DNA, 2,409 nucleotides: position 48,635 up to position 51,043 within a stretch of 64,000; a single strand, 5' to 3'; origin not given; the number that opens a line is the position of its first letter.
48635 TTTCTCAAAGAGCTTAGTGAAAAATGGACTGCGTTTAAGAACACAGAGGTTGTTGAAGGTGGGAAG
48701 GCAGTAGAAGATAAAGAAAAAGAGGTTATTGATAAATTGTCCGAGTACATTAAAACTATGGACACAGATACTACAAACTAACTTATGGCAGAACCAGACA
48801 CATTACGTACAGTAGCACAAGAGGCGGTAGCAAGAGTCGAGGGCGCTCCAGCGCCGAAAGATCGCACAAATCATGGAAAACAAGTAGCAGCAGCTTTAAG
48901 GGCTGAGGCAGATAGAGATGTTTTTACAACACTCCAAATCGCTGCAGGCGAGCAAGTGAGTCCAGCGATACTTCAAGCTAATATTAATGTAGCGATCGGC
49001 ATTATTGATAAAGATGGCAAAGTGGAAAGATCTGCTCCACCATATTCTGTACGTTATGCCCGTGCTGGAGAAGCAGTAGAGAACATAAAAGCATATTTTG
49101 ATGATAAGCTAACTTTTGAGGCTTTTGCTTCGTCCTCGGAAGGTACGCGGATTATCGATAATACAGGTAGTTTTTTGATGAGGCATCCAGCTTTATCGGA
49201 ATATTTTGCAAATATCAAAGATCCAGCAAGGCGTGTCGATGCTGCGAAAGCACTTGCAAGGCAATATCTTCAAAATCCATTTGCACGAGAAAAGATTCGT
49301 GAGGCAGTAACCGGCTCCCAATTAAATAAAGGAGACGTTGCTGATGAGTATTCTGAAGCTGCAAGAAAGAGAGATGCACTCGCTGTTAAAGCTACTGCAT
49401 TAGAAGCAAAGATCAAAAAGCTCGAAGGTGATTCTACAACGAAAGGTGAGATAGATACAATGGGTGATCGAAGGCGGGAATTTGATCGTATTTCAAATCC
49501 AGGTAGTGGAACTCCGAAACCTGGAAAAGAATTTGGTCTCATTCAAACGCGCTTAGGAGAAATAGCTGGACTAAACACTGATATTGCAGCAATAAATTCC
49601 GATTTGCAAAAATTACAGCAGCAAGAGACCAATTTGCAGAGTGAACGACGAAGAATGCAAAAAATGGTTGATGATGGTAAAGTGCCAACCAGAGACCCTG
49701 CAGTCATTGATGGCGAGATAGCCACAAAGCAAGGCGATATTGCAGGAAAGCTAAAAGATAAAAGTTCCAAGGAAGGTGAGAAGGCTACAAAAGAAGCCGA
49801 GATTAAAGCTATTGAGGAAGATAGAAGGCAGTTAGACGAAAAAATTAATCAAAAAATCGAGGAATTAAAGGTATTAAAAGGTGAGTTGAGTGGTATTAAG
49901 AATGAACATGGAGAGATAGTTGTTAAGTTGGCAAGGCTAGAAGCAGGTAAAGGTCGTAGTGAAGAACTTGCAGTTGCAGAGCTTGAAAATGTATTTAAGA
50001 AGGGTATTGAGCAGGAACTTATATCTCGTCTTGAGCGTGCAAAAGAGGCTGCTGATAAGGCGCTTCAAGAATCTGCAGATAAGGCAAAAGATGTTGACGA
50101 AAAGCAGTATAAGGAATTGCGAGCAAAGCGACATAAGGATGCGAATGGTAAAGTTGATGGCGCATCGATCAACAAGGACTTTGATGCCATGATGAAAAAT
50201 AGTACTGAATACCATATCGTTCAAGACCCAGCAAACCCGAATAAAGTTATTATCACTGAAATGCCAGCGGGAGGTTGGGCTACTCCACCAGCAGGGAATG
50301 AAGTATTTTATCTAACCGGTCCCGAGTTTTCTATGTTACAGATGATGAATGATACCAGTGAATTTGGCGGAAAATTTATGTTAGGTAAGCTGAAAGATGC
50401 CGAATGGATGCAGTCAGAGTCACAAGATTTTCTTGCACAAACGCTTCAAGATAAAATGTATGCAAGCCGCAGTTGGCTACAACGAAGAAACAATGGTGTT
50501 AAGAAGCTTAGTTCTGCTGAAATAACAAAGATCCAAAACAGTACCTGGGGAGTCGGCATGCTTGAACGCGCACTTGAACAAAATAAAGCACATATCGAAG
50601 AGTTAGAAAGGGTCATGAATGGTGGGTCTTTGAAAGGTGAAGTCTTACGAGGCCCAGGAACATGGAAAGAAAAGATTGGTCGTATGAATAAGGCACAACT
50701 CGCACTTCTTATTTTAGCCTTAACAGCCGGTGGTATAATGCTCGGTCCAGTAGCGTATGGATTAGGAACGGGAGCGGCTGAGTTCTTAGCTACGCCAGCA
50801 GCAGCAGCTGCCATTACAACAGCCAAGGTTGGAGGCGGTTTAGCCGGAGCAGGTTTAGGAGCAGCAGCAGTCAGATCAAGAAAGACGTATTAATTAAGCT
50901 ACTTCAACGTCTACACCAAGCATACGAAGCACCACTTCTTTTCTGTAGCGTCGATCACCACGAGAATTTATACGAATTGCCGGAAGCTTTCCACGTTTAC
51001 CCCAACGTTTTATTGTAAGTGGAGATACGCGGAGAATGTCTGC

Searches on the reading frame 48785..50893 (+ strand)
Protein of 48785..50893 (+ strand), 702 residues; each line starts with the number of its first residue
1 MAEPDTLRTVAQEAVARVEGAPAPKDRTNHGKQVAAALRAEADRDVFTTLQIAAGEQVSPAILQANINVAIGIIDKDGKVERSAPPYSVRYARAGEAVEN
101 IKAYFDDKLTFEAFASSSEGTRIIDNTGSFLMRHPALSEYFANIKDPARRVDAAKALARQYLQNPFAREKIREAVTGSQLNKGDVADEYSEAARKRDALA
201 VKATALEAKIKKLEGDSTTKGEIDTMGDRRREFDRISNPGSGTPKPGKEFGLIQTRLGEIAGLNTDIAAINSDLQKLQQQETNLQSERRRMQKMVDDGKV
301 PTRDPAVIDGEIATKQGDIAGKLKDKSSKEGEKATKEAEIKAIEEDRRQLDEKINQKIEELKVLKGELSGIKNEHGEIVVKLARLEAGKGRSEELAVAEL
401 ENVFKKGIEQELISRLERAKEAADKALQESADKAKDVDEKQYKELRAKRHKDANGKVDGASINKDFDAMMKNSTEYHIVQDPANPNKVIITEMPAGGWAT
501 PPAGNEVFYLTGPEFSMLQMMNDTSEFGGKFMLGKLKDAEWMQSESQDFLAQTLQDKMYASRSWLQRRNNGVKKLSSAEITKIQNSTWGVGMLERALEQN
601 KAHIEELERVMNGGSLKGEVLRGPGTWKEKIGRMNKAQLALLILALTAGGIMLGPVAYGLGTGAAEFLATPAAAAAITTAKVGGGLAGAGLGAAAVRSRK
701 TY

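Call 37: search_protein_families(library=pfam, proteins=[window:48785-50893:+], max_evalue=1)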
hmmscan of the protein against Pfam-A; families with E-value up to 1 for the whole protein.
window:48785-50893:+ (702 aa): 3 families
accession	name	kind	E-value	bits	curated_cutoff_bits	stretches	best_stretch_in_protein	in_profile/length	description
PF16559.10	GIT_CC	-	0.013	15.6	28.7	1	265-296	23-54/66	GIT coiled-coil Rho guanine nucleotide exchange factor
PF08581.15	Tup_N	-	0.017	15.9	28.7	1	337-378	17-58/77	Tup N-terminal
PF16525.10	MHB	-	0.16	12.6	27.4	0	125-164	17-54/77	Haemophore, haem-binding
